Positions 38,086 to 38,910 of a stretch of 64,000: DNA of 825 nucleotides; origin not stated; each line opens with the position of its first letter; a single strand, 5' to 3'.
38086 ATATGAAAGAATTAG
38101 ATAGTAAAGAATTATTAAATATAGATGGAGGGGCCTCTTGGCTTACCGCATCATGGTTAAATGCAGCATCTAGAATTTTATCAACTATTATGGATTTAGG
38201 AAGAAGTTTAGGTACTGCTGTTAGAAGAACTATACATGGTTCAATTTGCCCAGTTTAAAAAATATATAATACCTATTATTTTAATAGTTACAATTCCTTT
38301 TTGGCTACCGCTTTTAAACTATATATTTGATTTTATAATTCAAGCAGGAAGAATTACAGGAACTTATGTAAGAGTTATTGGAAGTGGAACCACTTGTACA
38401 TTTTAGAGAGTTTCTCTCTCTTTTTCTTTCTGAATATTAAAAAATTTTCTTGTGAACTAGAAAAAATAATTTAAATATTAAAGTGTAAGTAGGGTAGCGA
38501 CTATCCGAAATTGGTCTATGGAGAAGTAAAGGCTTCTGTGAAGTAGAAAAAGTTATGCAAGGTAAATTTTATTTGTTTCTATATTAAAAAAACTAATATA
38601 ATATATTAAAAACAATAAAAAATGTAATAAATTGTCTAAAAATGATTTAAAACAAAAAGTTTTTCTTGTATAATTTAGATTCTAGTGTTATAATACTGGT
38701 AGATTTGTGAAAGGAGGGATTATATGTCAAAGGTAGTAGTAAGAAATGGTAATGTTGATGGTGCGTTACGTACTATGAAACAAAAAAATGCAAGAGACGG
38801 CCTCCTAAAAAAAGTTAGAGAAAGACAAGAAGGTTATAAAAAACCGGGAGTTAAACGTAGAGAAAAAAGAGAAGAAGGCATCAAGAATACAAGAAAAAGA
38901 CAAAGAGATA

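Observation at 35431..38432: Class IIb-like two-peptide bacteriocin locus whose structural and immunity genes are below the ORF-caller threshold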

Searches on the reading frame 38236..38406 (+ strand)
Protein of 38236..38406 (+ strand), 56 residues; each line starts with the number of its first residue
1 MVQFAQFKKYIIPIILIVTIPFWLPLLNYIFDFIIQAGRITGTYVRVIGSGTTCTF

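Call 4: search_protein_families(library=pfam, proteins=[window:38236-38406:+], max_evalue=1)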
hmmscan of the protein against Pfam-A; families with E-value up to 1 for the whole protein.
window:38236-38406:+ (56 aa): 0 families

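Call 5: search_protein_families(library=ncbifam, proteins=[window:38236-38406:+], max_evalue=1)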
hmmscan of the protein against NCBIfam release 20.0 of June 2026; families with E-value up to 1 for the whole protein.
window:38236-38406:+ (56 aa): 0 families

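Call 24: find_homologous_proteins(query=A2, max_evalue=1)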
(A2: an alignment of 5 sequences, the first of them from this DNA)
Query A2 (5 sequences) (56 aa, profile of the alignment): 48 proteins with E <= 1 among 134 candidates.
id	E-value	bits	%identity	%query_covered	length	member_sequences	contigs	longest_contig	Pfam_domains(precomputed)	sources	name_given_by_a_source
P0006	1.8e-31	126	84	100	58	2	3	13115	-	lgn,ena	-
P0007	6.3e-30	121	76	100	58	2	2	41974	-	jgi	-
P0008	1.4e-28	116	88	61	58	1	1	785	-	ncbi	-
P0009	3.1e-26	109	71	100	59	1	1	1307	-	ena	-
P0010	2.7e-24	103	79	68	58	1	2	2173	-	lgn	-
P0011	1.2e-23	101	67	100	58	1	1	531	-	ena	-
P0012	5.5e-23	98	68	100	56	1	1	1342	-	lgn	-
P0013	7.2e-23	98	70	96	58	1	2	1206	-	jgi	-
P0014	9.3e-23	98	68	100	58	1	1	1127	-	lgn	-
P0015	5.7e-22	95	77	54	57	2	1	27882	-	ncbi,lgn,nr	ncbi:MAG: hypothetical protein IJY25_00700 [Bacilli bacterium]|nr:hypothetical protein [Bacilli bact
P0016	7.1e-22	95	76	80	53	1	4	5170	-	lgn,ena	-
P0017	7.8e-22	95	60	98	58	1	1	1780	-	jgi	-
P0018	1.1e-21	94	73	71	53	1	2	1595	-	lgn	-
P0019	1.8e-21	94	64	96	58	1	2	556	-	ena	-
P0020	2.7e-21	93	63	96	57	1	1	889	-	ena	-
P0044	1.2e-16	78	59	96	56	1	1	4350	-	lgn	-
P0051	1.2e-13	69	67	54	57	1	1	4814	-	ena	-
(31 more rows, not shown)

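Call 26: find_encoding_contigs(protein=P0015, flank=5000, max_places=3)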
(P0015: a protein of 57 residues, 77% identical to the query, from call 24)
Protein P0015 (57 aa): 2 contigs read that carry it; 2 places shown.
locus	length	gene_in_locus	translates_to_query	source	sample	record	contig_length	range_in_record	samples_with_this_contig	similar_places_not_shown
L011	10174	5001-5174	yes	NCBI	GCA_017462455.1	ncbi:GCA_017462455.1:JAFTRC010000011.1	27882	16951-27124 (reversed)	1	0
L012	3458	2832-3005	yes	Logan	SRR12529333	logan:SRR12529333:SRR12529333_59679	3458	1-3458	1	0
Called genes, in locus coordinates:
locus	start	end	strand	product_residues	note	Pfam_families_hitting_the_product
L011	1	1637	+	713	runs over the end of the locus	PF01136:Peptidase_U32, PF12392:DUF3656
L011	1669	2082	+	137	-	PF13527:Acetyltransf_9 (weak), PF13673:Acetyltransf_10 (weak), PF00583:Acetyltransf_1, PF13508:Acetyltransf_7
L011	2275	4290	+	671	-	PF03412:Peptidase_C39, PF00664:ABC_membrane, PF00005:ABC_tran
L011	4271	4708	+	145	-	-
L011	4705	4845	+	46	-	-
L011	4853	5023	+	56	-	-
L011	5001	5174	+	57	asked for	-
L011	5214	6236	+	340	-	PF17761:DUF1016_N, PF06250:YhcG_C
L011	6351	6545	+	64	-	PF01165:Ribosomal_S21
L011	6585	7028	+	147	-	PF09424:YqeY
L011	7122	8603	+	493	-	PF01336:tRNA_anti-codon, PF00152:tRNA-synt_2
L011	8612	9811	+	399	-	PF00871:Acetate_kinase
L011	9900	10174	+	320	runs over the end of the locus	PF01368:DHH, PF02272:DHHA1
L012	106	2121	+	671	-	PF03412:Peptidase_C39, PF00664:ABC_membrane, PF00005:ABC_tran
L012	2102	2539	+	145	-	-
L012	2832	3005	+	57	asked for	-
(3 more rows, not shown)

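Call 27: find_encoding_contigs(protein=P0007, flank=5000, max_places=3)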
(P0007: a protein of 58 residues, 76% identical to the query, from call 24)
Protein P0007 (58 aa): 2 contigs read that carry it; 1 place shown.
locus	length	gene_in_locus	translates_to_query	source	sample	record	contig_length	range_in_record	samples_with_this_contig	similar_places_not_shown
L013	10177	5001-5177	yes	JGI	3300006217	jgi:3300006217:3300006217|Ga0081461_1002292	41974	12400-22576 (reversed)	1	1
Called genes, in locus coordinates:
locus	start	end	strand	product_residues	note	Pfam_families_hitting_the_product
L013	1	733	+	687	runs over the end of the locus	PF27792:CHIM_prot, PF13231:PMT_2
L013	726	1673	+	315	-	PF00535:Glycos_transf_2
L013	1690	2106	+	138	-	PF13527:Acetyltransf_9, PF13673:Acetyltransf_10, PF00583:Acetyltransf_1, PF13508:Acetyltransf_7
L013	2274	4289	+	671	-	PF03412:Peptidase_C39, PF00664:ABC_membrane, PF00005:ABC_tran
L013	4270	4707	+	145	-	-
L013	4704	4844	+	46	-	-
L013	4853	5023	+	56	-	-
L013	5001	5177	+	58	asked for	-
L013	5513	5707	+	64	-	PF01165:Ribosomal_S21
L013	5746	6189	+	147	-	PF09424:YqeY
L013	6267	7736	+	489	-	PF01336:tRNA_anti-codon, PF00152:tRNA-synt_2, PF01409:tRNA-synt_2d (faint)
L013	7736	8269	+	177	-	PF00300:His_Phos_1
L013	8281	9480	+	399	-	PF00871:Acetate_kinase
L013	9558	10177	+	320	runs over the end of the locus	PF01368:DHH, PF02272:DHHA1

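Call 28: find_encoding_contigs(protein=P0051, flank=5000, max_places=3)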
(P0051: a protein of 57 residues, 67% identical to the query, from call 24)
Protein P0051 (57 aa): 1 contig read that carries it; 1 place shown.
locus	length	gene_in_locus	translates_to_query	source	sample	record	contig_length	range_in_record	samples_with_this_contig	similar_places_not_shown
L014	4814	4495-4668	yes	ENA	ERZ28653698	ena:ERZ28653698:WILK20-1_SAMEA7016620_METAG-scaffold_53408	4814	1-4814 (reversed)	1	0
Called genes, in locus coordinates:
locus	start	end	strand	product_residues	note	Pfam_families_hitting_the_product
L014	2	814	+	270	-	?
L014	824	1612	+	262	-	PF02535:Zip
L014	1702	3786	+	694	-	PF03412:Peptidase_C39, PF00664:ABC_membrane, PF00005:ABC_tran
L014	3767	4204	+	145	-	-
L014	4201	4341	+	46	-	-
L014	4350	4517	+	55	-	-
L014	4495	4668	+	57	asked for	-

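Call 29: find_encoding_contigs(protein=P0044, flank=5000, max_places=3)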
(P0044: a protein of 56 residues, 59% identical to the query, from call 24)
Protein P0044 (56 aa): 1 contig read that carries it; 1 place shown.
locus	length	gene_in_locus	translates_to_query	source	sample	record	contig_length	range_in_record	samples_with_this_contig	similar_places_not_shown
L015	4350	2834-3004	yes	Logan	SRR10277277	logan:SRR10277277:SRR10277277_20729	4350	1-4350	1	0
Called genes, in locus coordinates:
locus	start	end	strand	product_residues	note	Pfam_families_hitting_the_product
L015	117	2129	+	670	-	PF03412:Peptidase_C39, PF00664:ABC_membrane, PF00005:ABC_tran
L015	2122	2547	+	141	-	-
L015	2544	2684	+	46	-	PF10439:Bacteriocin_IIc (weak)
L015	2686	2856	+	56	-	-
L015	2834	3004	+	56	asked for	-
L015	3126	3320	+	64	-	PF01165:Ribosomal_S21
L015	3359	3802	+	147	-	PF09424:YqeY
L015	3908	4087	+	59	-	PF00584:SecE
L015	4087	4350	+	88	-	?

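Call 51: search_protein_representatives(alignment_id=A3)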
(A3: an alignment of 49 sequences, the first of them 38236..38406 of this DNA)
Query: 49 sequences, 58 profile positions. Proteins with E-value up to 0.001 (for the whole library): 29; up to 1e-10: 5; up to 1e-30: 0. The best 29 are listed.
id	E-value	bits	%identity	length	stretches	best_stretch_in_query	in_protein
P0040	3.2e-25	103.9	-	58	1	1-58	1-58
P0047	1.1e-21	92.6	-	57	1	2-58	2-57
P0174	2.2e-13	65.9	-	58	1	1-57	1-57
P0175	1.0e-12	63.8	-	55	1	1-57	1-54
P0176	1.4e-11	60.1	-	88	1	10-58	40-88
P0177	2.5e-10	56.2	-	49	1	8-53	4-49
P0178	3.1e-08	49.5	-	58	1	7-57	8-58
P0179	3.2e-08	49.4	-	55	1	1-57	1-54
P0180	8.2e-08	48.1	-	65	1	4-57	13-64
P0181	5.6e-07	45.4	-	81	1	8-51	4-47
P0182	1.1e-06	44.6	-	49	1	6-52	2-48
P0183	1.3e-06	44.3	-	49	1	8-51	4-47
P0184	6.3e-06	42.1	-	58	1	8-56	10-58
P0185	8.2e-06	41.7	-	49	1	7-52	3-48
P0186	1.1e-05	41.3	-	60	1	1-33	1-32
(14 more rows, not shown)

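Call 98: predict_structure(alignment_id=A3)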
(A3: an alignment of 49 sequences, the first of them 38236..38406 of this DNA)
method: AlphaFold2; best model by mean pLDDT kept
length: 56 residues; sequences in the alignment: 49
mean_pLDDT: 79.7   pTM: 0.44
mean pLDDT of the five models: 79.7, 78.9, 78.1, 77.1, 74.6
residues with pLDDT >= 90: 14; 70-90: 28; 50-70: 14; < 50: 0
segments of 3 or more residues with pLDDT < 50: none
pLDDT, mean of each block of 10 residues (from residue 1): 62 86 92 92 79 60
secondary structure, 60 per line:
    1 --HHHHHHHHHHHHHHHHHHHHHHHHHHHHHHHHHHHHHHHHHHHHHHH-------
elements in order: H3-49

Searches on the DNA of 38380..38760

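Call 69: search_rna_families(source=window, start=38380, end=38760, threshold=evalue, max_evalue=1)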
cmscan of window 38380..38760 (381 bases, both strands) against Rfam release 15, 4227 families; matches with E-value up to 1: 0.
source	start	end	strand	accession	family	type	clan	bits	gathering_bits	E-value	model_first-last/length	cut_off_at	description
